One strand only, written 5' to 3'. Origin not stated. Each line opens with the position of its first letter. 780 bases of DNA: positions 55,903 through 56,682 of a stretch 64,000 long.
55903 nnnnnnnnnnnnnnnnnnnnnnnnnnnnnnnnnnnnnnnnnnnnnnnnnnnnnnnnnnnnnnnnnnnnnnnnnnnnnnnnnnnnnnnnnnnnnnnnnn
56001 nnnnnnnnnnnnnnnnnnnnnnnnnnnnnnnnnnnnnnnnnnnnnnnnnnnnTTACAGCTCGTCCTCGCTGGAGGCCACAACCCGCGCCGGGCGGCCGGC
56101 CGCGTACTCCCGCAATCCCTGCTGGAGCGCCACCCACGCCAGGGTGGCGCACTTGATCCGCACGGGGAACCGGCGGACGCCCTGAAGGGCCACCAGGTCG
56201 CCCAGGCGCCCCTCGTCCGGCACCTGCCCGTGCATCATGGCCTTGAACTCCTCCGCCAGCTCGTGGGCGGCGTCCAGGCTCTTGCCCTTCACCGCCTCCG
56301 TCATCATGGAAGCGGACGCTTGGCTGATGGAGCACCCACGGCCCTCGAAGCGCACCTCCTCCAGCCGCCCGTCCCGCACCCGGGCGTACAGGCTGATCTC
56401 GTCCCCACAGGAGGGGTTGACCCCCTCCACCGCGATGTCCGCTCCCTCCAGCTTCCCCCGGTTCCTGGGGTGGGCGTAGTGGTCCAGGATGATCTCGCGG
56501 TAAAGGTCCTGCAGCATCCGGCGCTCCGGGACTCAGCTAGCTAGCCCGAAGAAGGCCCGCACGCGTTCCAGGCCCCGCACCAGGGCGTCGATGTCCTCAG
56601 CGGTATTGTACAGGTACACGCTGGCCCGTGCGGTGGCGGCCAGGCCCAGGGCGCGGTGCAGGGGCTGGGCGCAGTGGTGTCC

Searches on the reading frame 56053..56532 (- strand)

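Call 73: search_protein_families(library=pfam, proteins=[window:56053-56532:-], max_evalue=0.00001)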
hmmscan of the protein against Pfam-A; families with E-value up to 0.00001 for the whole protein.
window:56053-56532:- (159 aa): 1 family
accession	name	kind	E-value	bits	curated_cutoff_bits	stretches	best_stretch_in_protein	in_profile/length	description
PF01592.21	NifU_N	-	2e-30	106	22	1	11-128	2-126/127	NifU-like N terminal domain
